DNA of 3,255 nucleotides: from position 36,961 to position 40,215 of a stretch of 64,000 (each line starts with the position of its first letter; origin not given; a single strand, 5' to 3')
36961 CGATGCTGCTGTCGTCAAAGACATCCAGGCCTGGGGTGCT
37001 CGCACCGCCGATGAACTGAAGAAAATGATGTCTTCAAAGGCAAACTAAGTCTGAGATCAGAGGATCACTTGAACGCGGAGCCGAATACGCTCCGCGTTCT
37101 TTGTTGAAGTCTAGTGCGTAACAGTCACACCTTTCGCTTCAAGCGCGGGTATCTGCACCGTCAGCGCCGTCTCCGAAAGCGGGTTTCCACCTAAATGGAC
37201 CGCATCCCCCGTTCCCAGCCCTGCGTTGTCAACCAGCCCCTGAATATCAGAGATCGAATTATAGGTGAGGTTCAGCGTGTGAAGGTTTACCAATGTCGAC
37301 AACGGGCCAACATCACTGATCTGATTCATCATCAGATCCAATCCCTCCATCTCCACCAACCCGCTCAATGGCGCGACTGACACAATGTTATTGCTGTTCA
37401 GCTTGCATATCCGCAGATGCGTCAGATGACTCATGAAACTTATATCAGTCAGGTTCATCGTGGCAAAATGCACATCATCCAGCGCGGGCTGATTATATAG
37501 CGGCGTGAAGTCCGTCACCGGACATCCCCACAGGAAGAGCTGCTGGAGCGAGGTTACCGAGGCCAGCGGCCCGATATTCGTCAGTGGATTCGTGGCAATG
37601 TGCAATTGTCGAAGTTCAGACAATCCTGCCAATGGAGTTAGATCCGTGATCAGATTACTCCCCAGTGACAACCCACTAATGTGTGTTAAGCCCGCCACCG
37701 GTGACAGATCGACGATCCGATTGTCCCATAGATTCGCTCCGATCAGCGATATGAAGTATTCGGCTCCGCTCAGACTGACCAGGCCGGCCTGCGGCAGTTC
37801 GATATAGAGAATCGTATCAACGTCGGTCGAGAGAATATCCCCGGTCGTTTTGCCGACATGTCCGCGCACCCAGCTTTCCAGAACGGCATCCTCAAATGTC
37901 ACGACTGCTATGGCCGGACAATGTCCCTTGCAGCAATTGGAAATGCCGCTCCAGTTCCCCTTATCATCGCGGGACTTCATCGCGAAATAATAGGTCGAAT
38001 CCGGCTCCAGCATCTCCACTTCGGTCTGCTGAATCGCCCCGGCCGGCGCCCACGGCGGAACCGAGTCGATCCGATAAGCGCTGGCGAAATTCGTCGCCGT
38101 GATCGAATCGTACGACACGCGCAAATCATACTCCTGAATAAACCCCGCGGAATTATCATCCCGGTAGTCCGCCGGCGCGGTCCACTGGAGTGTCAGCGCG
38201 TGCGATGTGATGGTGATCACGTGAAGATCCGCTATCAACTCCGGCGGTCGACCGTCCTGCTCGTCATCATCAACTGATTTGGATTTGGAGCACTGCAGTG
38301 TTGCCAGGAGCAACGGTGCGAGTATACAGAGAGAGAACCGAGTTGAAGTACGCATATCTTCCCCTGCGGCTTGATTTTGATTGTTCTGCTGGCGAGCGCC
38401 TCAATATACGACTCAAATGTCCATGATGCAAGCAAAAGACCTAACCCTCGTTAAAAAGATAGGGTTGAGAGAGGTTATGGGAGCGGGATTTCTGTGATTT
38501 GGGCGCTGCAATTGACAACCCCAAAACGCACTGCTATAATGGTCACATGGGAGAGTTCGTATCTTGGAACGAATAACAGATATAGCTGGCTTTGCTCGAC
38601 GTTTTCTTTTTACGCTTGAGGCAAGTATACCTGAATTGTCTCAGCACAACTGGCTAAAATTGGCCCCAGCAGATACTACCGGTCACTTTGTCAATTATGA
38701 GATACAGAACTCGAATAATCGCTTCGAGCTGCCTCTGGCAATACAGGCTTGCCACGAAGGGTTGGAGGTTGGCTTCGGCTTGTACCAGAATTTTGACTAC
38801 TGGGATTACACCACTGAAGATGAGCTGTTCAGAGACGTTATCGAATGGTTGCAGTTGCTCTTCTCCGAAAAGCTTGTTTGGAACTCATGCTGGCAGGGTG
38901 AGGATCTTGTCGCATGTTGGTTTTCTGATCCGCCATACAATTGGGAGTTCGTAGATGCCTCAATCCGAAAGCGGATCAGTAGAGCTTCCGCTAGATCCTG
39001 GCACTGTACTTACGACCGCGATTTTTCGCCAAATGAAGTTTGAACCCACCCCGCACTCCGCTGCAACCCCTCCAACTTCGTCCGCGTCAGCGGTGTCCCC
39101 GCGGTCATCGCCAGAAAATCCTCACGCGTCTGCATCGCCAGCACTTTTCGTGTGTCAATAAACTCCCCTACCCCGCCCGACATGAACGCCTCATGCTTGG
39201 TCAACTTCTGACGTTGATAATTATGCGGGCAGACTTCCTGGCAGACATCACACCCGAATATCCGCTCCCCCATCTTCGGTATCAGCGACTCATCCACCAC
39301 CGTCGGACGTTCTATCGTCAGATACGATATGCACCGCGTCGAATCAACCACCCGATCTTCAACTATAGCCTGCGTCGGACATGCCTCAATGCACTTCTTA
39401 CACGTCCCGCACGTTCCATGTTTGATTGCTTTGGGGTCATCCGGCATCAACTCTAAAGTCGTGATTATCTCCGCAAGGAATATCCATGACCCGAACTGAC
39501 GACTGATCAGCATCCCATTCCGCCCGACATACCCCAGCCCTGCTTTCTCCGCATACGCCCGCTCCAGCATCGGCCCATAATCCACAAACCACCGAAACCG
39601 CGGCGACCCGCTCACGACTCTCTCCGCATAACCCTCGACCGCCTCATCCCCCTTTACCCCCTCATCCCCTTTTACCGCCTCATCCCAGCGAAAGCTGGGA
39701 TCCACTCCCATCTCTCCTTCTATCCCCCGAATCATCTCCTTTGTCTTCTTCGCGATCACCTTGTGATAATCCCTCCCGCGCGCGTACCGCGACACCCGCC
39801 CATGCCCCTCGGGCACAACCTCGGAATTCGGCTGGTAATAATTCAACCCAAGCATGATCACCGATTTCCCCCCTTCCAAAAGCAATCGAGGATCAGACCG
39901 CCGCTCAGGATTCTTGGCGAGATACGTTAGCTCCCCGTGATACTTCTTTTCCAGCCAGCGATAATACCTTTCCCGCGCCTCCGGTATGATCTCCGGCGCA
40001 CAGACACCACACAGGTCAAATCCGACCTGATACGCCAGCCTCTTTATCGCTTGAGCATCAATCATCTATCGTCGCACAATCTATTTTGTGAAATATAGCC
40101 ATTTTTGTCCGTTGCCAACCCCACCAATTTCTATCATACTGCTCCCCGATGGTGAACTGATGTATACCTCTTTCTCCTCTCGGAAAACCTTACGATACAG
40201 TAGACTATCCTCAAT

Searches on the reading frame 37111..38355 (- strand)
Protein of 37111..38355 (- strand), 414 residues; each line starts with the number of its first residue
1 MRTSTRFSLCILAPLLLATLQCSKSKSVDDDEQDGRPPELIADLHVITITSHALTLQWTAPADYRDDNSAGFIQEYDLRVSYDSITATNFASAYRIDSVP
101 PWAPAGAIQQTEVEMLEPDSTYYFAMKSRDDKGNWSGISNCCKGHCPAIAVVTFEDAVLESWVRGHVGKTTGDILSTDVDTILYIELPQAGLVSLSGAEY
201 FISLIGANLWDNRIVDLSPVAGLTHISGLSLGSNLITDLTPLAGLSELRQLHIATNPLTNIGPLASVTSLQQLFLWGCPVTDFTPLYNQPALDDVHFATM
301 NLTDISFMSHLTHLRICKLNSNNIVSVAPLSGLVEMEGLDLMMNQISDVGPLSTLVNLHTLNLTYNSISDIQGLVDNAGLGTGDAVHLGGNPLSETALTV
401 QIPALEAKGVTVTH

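Call 30: search_protein_families(library=pfam, proteins=[window:37111-38355:-], max_evalue=0.001)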
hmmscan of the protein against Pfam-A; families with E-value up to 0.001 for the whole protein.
window:37111-38355:- (414 aa): 4 families
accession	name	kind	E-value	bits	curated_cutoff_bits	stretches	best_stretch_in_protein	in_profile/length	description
PF12799.13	LRR_4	-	1.6e-23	82.6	27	3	337-374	4-42/44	Leucine Rich repeats (2 copies)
PF13855.12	LRR_8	-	3.3e-09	36.8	27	1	208-258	7-61/61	Leucine rich repeat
PF14580.12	LRR_9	-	2.3e-05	24.5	30.5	0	209-282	49-127/175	Leucine-rich repeat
PF00041.27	fn3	-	7.3e-05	23.3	25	1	38-136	3-78/84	Fibronectin type III domain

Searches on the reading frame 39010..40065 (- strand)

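Call 30: search_protein_families(library=pfam, proteins=[window:39010-40065:-], max_evalue=0.001)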
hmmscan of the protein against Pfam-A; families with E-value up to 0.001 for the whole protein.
window:39010-40065:- (351 aa): 4 families
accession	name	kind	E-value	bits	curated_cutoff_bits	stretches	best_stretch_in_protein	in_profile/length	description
PF13484.11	Fer4_16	-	6.8e-20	72.1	30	1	218-282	1-66/66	4Fe-4S double cluster binding domain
PF08331.15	QueG_DUF1730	-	1.7e-18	66.8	25.1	1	56-119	1-66/77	Epoxyqueuosine reductase QueG, DUF1730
PF13237.11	Fer4_10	-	3.5e-05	24.1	25.5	0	215-237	5-29/53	4Fe-4S dicluster domain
PF12838.12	Fer4_7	-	0.00016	22.5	27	1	218-282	1-51/52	4Fe-4S dicluster domain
